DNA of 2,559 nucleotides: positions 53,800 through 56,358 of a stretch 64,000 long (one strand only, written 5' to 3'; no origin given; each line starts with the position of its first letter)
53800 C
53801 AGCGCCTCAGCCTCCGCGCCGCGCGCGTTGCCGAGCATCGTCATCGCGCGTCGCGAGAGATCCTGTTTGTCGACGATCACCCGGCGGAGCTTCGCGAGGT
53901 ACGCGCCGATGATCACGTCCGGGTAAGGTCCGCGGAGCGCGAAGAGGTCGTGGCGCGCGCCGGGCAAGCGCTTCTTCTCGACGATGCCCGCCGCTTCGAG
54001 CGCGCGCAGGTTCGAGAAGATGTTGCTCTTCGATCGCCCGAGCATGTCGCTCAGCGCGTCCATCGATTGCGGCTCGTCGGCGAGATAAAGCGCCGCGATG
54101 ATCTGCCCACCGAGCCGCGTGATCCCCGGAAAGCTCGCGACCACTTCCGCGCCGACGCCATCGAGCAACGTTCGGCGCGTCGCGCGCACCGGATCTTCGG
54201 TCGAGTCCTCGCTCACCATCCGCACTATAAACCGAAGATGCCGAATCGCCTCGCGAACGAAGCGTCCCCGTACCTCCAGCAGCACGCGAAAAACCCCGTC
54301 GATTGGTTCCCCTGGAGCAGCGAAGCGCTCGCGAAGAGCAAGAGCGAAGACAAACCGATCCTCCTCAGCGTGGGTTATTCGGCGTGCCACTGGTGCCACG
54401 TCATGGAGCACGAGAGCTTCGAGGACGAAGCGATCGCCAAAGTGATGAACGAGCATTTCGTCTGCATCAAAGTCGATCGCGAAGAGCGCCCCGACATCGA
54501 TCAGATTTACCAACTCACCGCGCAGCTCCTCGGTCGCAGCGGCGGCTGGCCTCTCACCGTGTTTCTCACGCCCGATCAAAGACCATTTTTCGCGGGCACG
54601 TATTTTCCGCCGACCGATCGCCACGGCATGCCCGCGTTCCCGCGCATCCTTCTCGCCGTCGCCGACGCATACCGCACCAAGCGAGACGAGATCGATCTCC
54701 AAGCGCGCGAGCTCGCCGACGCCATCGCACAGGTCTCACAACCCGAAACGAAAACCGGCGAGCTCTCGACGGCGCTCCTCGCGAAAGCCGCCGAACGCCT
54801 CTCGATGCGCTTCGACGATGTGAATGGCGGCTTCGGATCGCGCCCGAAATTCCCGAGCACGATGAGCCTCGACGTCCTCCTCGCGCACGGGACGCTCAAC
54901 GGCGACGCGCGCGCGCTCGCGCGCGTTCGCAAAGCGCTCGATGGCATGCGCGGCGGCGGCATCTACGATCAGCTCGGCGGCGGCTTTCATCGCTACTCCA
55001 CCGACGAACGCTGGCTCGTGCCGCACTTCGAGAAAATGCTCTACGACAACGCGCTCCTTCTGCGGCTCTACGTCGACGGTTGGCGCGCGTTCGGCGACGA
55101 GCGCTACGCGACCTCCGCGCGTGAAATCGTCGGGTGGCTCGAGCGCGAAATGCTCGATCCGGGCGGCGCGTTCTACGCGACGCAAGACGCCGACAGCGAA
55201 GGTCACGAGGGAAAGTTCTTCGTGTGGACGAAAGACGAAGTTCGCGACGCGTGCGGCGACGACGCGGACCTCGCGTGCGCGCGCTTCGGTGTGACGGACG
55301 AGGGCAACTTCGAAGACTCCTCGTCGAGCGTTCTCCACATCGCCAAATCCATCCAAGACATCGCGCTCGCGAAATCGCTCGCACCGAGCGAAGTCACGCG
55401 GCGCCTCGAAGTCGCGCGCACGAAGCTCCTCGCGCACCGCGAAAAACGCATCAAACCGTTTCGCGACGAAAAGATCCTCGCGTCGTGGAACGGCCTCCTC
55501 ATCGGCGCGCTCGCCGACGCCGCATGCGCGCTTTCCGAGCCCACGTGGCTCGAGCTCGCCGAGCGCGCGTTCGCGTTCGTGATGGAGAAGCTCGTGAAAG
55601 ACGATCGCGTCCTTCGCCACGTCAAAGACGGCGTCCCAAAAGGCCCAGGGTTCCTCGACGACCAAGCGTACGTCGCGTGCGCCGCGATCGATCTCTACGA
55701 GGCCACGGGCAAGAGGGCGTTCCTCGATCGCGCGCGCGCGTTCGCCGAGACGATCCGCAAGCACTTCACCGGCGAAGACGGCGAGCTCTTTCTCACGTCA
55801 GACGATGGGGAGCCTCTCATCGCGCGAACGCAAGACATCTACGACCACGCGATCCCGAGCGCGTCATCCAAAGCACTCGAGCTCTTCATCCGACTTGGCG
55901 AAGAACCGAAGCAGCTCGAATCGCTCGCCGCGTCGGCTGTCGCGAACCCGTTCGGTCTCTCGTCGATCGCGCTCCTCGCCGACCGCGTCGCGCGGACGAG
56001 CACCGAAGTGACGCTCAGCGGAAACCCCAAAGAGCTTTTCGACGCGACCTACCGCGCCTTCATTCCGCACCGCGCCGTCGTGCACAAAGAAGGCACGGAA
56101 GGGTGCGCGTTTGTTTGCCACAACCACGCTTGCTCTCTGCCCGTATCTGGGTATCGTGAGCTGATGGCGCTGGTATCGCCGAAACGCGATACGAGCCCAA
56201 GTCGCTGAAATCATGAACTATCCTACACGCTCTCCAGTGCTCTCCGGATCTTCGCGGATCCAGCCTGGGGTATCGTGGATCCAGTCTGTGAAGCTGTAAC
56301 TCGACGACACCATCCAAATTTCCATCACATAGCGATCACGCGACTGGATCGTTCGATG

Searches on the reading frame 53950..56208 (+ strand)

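Call 55: search_protein_families(library=pfam, proteins=[window:53950-56208:+], max_evalue=0.001)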
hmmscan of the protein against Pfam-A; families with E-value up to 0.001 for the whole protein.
window:53950-56208:+ (752 aa): 2 families
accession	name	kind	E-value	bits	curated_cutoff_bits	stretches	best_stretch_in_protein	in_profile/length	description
PF03190.21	Thioredox_DsbH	-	6.6e-76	254.2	27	1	99-259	2-162/163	Protein of unknown function, DUF255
PF13899.12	Thioredoxin_7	-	1.8e-10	41.2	27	1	118-208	1-83/83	Thioredoxin-like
